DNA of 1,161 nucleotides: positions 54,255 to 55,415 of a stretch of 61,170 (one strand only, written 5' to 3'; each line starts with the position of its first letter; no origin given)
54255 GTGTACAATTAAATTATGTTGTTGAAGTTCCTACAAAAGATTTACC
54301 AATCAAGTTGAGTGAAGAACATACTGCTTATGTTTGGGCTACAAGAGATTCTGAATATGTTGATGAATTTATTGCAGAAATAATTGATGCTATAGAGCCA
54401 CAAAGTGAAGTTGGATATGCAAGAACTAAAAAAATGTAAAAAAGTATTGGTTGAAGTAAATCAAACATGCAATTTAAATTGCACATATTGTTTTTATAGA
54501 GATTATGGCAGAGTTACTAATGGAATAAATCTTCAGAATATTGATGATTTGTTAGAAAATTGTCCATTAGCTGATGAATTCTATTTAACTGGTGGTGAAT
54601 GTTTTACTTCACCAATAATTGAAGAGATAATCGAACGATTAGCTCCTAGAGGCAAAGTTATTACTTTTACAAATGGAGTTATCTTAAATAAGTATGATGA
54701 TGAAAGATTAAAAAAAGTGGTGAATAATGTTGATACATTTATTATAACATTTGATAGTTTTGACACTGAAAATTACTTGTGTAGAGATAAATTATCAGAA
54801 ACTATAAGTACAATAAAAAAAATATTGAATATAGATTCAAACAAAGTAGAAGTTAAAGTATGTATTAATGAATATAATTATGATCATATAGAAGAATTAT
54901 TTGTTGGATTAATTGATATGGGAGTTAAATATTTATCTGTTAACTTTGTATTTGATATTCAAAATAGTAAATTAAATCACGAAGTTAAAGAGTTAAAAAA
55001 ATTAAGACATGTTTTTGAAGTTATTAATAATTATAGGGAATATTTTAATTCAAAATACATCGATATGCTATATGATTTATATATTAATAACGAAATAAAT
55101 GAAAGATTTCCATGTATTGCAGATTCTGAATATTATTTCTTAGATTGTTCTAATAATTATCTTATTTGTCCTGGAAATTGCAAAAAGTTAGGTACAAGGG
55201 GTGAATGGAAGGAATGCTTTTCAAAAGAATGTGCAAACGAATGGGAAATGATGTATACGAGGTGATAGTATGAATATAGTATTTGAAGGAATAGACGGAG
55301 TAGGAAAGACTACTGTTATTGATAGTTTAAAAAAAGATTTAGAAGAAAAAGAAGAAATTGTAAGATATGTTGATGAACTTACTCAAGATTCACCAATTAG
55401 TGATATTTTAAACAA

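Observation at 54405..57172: A radical SAM enzyme with an auxiliary-cluster-like Cys-rich tail close to a DegT-family PLP enzyme, with a P-loop kinase between them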

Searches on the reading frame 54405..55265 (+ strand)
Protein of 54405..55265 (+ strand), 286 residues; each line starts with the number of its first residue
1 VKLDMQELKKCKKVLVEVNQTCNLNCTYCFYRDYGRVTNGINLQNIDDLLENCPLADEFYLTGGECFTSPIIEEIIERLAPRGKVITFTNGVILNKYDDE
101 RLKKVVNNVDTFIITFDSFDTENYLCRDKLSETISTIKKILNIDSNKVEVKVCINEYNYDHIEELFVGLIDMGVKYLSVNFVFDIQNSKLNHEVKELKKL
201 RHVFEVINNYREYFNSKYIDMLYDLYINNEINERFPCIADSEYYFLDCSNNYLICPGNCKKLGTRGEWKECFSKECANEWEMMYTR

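Call 3: search_protein_families(library=pfam, proteins=[window:54405-55265:+], max_evalue=0.01)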
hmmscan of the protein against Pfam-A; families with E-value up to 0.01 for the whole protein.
window:54405-55265:+ (286 aa): 2 families
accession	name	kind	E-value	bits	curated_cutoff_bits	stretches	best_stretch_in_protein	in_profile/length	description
PF04055.27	Radical_SAM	-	1.3e-10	42.2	29.5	1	17-165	2-162/166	Radical SAM superfamily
PF13353.11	Fer4_12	-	2.5e-05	25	22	1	20-113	13-113/137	4Fe-4S single cluster domain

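Call 4: search_protein_families(library=ncbifam, proteins=[window:54405-55265:+], max_evalue=0.01)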
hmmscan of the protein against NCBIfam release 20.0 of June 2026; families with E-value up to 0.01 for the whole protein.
window:54405-55265:+ (286 aa): 34 families (the best 25 are shown)
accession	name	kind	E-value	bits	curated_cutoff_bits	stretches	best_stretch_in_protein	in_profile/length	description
TIGR04317.1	W_rSAM_matur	equivalog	1.2e-15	57.5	380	1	10-192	2-194/349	tungsten cofactor oxidoreductase radical SAM maturase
TIGR04133.1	rSAM_w_lipo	hypoth_equivalog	5.4e-14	51.9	425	1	4-212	16-233/350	TIGR04133 family radical SAM/SPASM protein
TIGR02666.1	moaA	equivalog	1.4e-11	43.9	284.05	1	12-180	10-191/336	GTP 3',8-cyclase MoaA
TIGR02668.1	moaA_archaeal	equivalog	2.4e-11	43.2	325.25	1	11-274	9-268/303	GTP 3',8-cyclase MoaA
NF001199.0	PRK00164.2-1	equivalog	1.5e-09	37.4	231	1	12-167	12-173/308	GTP 3',8-cyclase MoaA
NF049973.1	radical_Rv1681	equivalog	3.7e-09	36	380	1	13-122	73-185/326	Rv1681 family radical SAM protein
TIGR04053.2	TIGR04053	equivalog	1.2e-08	34.6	395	1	14-208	10-211/366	TIGR04053 family radical SAM/SPASM domain-containing protein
NF033640.1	N_Twi_rSAM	subfamily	2.8e-08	33.2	170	1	9-208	108-334/398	twitch domain-containing radical SAM protein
TIGR04054.1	rSAM_NirJ1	equivalog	8.5e-08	31.2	650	1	14-204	38-233/387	putative heme d1 biosynthesis radical SAM protein NirJ1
NF045646.2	rSAM_Se_TrsS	equivalog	2.1e-07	29.9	490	1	13-165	87-247/441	radical SAM (seleno)protein TrsS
NF038283.1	viperin_w_prok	equivalog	3.6e-07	29.6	180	1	18-128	8-128/281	viperin family antiviral radical SAM protein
NF047865.1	rSAM_PapB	equivalog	7.9e-07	28.6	340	1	16-248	7-258/330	PapB family radical SAM/SPASM ranthipeptide maturase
TIGR04055.1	rSAM_NirJ2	equivalog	8.2e-07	28.9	500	1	19-184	7-176/326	putative heme d1 biosynthesis radical SAM protein NirJ2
TIGR03470.1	HpnH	equivalog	1.1e-06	27.9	225.05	1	15-211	31-229/318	adenosyl-hopene transferase HpnH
NF038332.1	rSAM_rare_HxsC4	exception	3.6e-06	26.4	500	1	10-180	12-192/335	radical SAM protein HxsC4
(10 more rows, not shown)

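Call 6: find_homologous_proteins(query=window:54405-55265:+)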
Query window:54405-55265:+ (286 aa): 82 proteins with E <= 0.001 among 2575 candidates.
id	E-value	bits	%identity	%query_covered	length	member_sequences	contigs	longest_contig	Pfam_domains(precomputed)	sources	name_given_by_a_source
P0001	3.1e-188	642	99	100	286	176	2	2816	PF04055.28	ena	-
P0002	5.8e-183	625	98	99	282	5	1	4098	PF04055.28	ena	-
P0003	9.4e-180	614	96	99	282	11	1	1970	PF04055.28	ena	-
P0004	4.3e-165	566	87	99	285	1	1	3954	PF04055.28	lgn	-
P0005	9.6e-159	545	82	99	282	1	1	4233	PF04055.28,PF13353.12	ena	-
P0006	2.2e-149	515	77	99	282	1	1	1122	PF04055.28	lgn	-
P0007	1.6e-147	509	77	99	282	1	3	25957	PF04055.28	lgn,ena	-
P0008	8.7e-144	496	72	99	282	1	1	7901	PF04055.28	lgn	-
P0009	2.7e-140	485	73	99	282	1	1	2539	PF04055.28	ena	-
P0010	4.8e-140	484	72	99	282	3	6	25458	PF04055.28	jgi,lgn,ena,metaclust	metaclust:\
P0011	1.4e-138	479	72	99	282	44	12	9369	PF04055.28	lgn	-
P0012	5.7e-138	477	72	99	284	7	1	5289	PF04055.28,PF13353.12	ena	-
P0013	8.5e-138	477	71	99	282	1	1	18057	PF04055.28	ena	-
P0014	5.9e-137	474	71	99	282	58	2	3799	PF04055.28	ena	-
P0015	8.6e-137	473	71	99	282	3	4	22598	PF04055.28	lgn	-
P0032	9.1e-131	454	70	99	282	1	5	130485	PF04055.28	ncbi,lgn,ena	-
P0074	7.2e-49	185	41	95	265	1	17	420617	PF04055.28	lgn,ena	-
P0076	8.3e-47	178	40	95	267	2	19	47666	PF04055.28,PF13353.12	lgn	-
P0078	3.6e-42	163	37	95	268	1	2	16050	PF04055.28,PF13353.12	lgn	-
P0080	3.5e-30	123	33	95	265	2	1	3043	PF04055.28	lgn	-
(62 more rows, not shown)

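Call 7: find_encoding_contigs(protein=P0074, flank=10000, max_places=3)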
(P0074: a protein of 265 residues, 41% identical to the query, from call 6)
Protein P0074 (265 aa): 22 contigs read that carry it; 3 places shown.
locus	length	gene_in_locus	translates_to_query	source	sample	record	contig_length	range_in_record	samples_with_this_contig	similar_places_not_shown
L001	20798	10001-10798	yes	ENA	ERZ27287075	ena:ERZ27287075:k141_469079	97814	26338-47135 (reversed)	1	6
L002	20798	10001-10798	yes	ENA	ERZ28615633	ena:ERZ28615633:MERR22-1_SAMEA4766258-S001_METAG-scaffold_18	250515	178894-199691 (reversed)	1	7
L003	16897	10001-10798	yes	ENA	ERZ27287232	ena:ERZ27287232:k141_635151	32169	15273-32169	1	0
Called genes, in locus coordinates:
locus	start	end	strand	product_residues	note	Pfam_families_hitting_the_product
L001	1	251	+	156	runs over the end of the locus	-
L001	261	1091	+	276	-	PF19293:CdaA_N, PF02457:DAC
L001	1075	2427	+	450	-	PF07949:YbbR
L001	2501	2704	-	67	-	PF04070:DUF378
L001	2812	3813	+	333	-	PF27667:YdcC (weak)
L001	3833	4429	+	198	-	-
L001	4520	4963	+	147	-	PF00293:NUDIX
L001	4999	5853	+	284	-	PF00126:HTH_1, PF13556:HTH_30 (weak), PF03466:LysR_substrate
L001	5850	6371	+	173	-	-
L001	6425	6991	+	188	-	PF01725:Ham1p_like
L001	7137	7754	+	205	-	PF00625:Guanylate_kin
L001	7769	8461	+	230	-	PF02592:Vut_1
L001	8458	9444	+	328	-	PF02388:FemAB, PF04339:FemAB_like (faint), PF13480:Acetyltransf_6, PF02388:FemAB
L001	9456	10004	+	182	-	PF00156:Pribosyltran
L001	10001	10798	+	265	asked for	PF04055:Radical_SAM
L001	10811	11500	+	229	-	PF01712:dNK, PF02223:Thymidylate_kin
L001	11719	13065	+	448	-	PF22694:CtpB_N-like, PF00595:PDZ (weak), PF13180:PDZ_2, PF17820:PDZ_6, PF03572:Peptidase_S41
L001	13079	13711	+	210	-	PF07963:N_methyl (weak)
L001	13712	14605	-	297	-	PF13353:Fer4_12 (weak), PF04055:Radical_SAM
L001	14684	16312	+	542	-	PF01268:FTHFS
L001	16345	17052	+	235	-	PF20730:YetF_N (weak), PF04239:DUF421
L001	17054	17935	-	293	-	-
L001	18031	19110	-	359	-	PF19328:DAP_DH_C (faint)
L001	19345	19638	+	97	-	PF02686:GatC (weak)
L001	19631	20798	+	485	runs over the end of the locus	PF01425:Amidase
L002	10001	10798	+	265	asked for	PF04055:Radical_SAM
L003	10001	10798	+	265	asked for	PF04055:Radical_SAM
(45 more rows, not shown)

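Call 8: find_encoding_contigs(protein=P0032, flank=10000, max_places=2)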
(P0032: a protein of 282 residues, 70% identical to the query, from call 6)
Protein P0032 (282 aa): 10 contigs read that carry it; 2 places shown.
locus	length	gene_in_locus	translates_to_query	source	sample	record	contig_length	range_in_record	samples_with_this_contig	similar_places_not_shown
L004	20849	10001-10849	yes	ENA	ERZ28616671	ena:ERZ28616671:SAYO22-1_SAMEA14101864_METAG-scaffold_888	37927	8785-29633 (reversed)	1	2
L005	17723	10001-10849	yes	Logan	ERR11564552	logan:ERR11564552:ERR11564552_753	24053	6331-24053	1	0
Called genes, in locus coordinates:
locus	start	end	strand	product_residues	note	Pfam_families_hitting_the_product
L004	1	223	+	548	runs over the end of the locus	PF01943:Polysacc_synt, PF01554:MatE (weak)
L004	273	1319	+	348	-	PF21946:LppM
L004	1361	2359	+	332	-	PF00962:A_deaminase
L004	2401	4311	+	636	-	PF03717:PBP_dimer, PF00905:Transpeptidase, PF03793:PASTA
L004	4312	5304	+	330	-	PF10555:MraY_sig1 (faint), PF00953:Glycos_transf_4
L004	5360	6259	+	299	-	-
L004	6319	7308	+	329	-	PF01098:FTSW_RODA_SPOVE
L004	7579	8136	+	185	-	PF08279:HTH_11 (weak), PF13280:WYL (weak)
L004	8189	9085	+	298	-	-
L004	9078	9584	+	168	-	PF00156:Pribosyltran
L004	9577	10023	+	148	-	PF00293:NUDIX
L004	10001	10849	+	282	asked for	PF04055:Radical_SAM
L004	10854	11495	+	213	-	PF01712:dNK, PF02223:Thymidylate_kin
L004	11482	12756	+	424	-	PF00155:Aminotran_1_2, PF01041:DegT_DnrJ_EryC1, PF00266:Aminotran_5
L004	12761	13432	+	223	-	PF02592:Vut_1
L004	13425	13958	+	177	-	-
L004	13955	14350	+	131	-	PF00293:NUDIX, PF14815:NUDIX_4 (weak)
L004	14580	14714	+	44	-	-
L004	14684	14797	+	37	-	-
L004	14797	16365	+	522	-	PF00239:Resolvase, PF07508:Recombinase, PF13408:Zn_ribbon_recom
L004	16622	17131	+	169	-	PF10688:Imp-YgjV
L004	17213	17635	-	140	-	-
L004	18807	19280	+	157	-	PF05198:IF3_N, PF00707:IF3_C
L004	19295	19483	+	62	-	PF01632:Ribosomal_L35p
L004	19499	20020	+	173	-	PF00453:Ribosomal_L20, PF07498:Rho_N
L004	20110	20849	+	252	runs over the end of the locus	PF21982:RecX_HTH1 (faint)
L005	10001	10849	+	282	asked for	PF04055:Radical_SAM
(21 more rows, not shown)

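Call 11: search_solved_structures(query=A1, max_evalue=1)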
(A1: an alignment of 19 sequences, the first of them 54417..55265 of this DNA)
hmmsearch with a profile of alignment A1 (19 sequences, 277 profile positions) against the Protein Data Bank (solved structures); distinct sequences matched with E-value up to 1: 39.
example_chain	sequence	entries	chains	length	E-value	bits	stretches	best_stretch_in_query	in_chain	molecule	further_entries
6efn_A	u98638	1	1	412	1.7e-16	63.8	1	10-262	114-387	Sporulation killing factor maturation protein SkfB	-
7tol_A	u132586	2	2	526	2.1e-12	50.4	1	9-122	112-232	glycerol dibiphytanyl glycerol tetraether - macrocyclic archaeol synthase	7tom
5wgg_A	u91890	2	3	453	3.3e-12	49.8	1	4-275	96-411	Radical SAM domain protein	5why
2fb2_A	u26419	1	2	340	1.6e-10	44.2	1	5-175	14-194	Molybdenum cofactor biosynthesis protein A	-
1tv7_A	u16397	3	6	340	2.5e-10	43.6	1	5-175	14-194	Molybdenum cofactor biosynthesis protein A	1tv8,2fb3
9dfu_A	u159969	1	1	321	1.3e-09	41.2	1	12-182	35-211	Radical SAM core domain-containing protein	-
9dfn_A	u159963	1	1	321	1.7e-09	40.9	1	12-182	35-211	Radical SAM core domain-containing protein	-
9dgw_A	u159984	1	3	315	6.6e-09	38.9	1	12-170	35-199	Radical SAM core domain-containing protein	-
6b4c_A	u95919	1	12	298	8.9e-09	38.5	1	12-171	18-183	Viperin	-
9dfw_A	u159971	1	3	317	1e-08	38.3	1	12-168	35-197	Radical SAM core domain-containing protein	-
7n7i_A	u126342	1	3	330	1.2e-08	38.1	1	12-170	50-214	Viperin-like enzyme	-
7n7h_A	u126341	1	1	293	2.3e-08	37.2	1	12-165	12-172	VIPERIN-LIKE ENZYME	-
4k37_A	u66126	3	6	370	2.6e-08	37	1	14-249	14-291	Anaerobic sulfatase-maturating enzyme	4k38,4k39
5vsl_A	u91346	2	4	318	2.8e-08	36.9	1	12-177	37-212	Radical S-adenosyl methionine domain-containing protein 2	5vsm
4k36_A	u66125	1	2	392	3.1e-08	36.7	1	14-249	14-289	Anaerobic sulfatase-maturating enzyme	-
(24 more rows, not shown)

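Call 13: search_protein_families(library=padloc, proteins=[window:54417-55265:+], max_evalue=0.01)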
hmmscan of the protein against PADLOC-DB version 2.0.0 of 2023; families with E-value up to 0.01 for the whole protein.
window:54417-55265:+ (282 aa): 2 families
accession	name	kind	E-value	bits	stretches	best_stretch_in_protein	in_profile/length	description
PDLC02903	pVip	-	7.3e-11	40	1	12-179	4-175/257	Viperins not associated with kinases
PDLC02904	pVip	-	2.5e-09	35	1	15-159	10-156/262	Viperins associated with kinases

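Call 21: predict_structure(alignment_id=A1)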
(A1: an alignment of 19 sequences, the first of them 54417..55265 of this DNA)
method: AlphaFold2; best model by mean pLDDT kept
length: 282 residues; sequences in the alignment: 19
mean_pLDDT: 90.4   pTM: 0.91
mean pLDDT of the five models: 90.4, 86.2, 85.9, 85.5, 84.5
residues with pLDDT >= 90: 187; 70-90: 76; 50-70: 18; < 50: 1
segments of 3 or more residues with pLDDT < 50: none
pLDDT, mean of each block of 10 residues (from residue 1): 86 89 66 81 97 95 95 98 97 98 98 94 93 99 96 94 98 89 67 93 98 93 87 90 92 82 82 84 80
secondary structure, 60 per line:
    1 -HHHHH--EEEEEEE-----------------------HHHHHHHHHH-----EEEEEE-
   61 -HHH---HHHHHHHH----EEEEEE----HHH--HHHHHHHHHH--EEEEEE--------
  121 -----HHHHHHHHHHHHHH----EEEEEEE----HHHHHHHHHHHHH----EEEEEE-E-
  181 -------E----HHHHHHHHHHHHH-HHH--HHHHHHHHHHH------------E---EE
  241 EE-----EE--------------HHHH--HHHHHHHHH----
elements in order: H2-6 E9-15 H39-48 E54-59 H68-75 E80-85 H95-104 E107-112 H126-139 E144-150 H155-167 E172-177 H193-205 H212-222 E239-242 H264-267 H270-278

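Call 24: find_related_loci(query=A1, collection=genome_contigs, flank=10000)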
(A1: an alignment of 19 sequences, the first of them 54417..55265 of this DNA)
Query A1 (282 aa) in genome_contigs; peptide patterns used: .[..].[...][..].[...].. (x = any residue, [..] = any of these).
51 stretches matched a pattern; 25 encode a relative of the query (tblastn E <= 1e-3); 24 distinct loci.
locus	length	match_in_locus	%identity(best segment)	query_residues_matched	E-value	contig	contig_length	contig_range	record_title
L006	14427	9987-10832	99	1-282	0e+0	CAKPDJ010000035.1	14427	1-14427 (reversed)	MAG: uncultured Bacilli bacterium isolate REFINED_METABAT215_TOP10_CONTIGS_1500_ASSEMBLY_K77_MERGED__Hadza_PheChl_Fiber-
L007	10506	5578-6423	94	1-282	9e-179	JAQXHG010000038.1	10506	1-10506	MAG: bacterium isolate SUG1194 k141_2881159, whole genome shotgun sequence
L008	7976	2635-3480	71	1-282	2e-134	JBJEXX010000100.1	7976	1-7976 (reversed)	MAG: Bacilli bacterium isolate PUUB25_bin.020 NODE_8163_length_7976_cov_11.436309, whole genome shotgun sequence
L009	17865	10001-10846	70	1-282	2e-134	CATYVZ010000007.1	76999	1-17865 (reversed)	MAG TPA_asm: uncultured Bacilli bacterium isolate ERR9578307_bin.50_MetaWRAP_v1.3_MAG genome assembly, contig: ERZ185339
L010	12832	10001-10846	69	1-282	2e-133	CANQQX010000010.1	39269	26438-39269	MAG: uncultured Bacilli bacterium isolate Lapin-008__bin51 genome assembly, contig: Lapin-008__NODE_1229_length_39269_co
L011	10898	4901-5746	68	1-282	5e-132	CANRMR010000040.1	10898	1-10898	MAG: uncultured Clostridia bacterium isolate Lapin-022__bin72 genome assembly, contig: Lapin-022__NODE_6100_length_10898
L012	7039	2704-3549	71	1-282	2e-131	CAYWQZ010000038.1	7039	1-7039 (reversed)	MAG TPA_asm: uncultured Mycoplasma sp. isolate SRP313737_co1_162 genome assembly, contig: NODE_15373_length_7039_cov_8.8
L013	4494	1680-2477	41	8-282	4e-57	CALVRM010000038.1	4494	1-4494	MAG: uncultured Bacilli bacterium isolate E13__bin176 genome assembly, contig: E13__k127_2311676, whole genome shotgun s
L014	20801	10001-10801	37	10-278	9e-46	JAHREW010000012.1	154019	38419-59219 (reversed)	MAG: Microcoleus sp. CAWBG506 NZ_CAWBG506_scaffold_12, whole genome shotgun sequence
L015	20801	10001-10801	36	10-278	4e-45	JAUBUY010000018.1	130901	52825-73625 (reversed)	Microcoleus sp. AT8-B5 NODE_61_length_130901_cov_33.434293, whole genome shotgun sequence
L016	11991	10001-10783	23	1-252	1e-8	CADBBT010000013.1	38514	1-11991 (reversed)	MAG: Ruminococcaceae bacterium isolate RUG13829 genome assembly, contig: RUG13829_asm_13, whole genome shotgun sequence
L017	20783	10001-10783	22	1-252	4e-8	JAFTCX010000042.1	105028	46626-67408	MAG: Clostridia bacterium isolate RGIG3704 Goat_Rumen.Co__c1310345, whole genome shotgun sequence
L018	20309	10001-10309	33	5-109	3e-7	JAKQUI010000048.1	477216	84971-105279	MAG: Spirochaetota bacterium isolate USST_maxbin.066 k141_1074218, whole genome shotgun sequence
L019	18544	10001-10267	33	10-91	7e-6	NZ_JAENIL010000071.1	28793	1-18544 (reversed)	Pelagicoccus mobilis strain KCTC 13126 scaffold_71_28794, whole genome shotgun sequence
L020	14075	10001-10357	28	10-121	7e-6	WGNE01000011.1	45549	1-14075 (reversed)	MAG: Alphaproteobacteria bacterium isolate RI_263 c_000000143481, whole genome shotgun sequence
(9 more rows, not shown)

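Call 25: fold_search(model_id=the predicted structure, library=pdb)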
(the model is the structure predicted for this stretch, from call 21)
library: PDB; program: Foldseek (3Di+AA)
matches with E <= 10: 1680; with E <= 0.001: 76
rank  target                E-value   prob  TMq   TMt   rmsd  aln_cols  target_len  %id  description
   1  7vob                  1.4e-10  1.00  0.66  0.58   5.0       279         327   15  The crystal structure of a Radical SAM Enzyme BlsE involved in the Biosynthesis of Blasticidin S (released 2022-05-04)
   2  5v1q_A                3.2e-10  1.00  0.67  0.46   7.1       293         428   16  Crystal structure of Streptococcus suis SuiB (released 2017-08-30)
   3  5v1t_A                3.6e-10  1.00  0.65  0.44   5.0       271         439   18  Crystal structure of Streptococcus suis SuiB bound to precursor peptide SuiA (released 2017-08-30)
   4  9dfw_B                1.0e-09  1.00  0.64  0.61   5.3       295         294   17  X-ray crystal structure of an engineered Viperin-like enzyme from T. virens with bound CTP and SAM (released 2025-02-12)
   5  9dfw_A                1.3e-09  1.00  0.65  0.65   5.4       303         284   17  X-ray crystal structure of an engineered Viperin-like enzyme from T. virens with bound CTP and SAM (released 2025-02-12)
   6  5v1s_A                1.7e-09  1.00  0.66  0.45   6.9       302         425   18  Crystal structure of Streptococcus suis SuiB bound to S-adenosylmethionine (released 2017-08-30)
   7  5v1q_B                1.8e-09  1.00  0.65  0.44   4.8       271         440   17  Crystal structure of Streptococcus suis SuiB (released 2017-08-30)
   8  6efn                  1.9e-09  1.00  0.66  0.50   4.2       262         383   18  Structure of a RiPP maturase, SkfB (released 2018-10-24)
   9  5v1s_B                2.5e-09  1.00  0.63  0.44   6.2       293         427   17  Crystal structure of Streptococcus suis SuiB bound to S-adenosylmethionine (released 2017-08-30)
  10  7tol                  3.2e-09  1.00  0.58  0.35   8.0       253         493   18  X-ray crystal structure of glycerol dibiphytanyl glycerol tetraether - macrocyclic archaeol synthase (GDGT-MAS) from Met (released 2022-08-31)
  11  9dfw_C                3.2e-09  1.00  0.63  0.63   5.3       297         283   16  X-ray crystal structure of an engineered Viperin-like enzyme from T. virens with bound CTP and SAM (released 2025-02-12)
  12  9dfn                  3.2e-09  1.00  0.62  0.62   5.8       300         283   15  X-ray crystal structure of the second viperin-like enzyme from Trichoderma virens with bound CTP and SAM (released 2025-02-19)
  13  9dgw_C                3.9e-09  1.00  0.65  0.66   5.4       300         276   17  X-ray crystal structure of the Viperin-like enzyme from T. virens with bound CTP and SAM (released 2025-02-12)
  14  7n7i_A                4.1e-09  1.00  0.61  0.61   4.4       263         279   16  X-ray crystal structure of Viperin-like enzyme from Trichoderma virens (released 2021-06-30)
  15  5vsl_A                4.7e-09  1.00  0.60  0.64   5.7       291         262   16  Crystal structure of viperin with bound [4Fe-4S] cluster and S-adenosylhomocysteine (SAH) (released 2017-06-14)
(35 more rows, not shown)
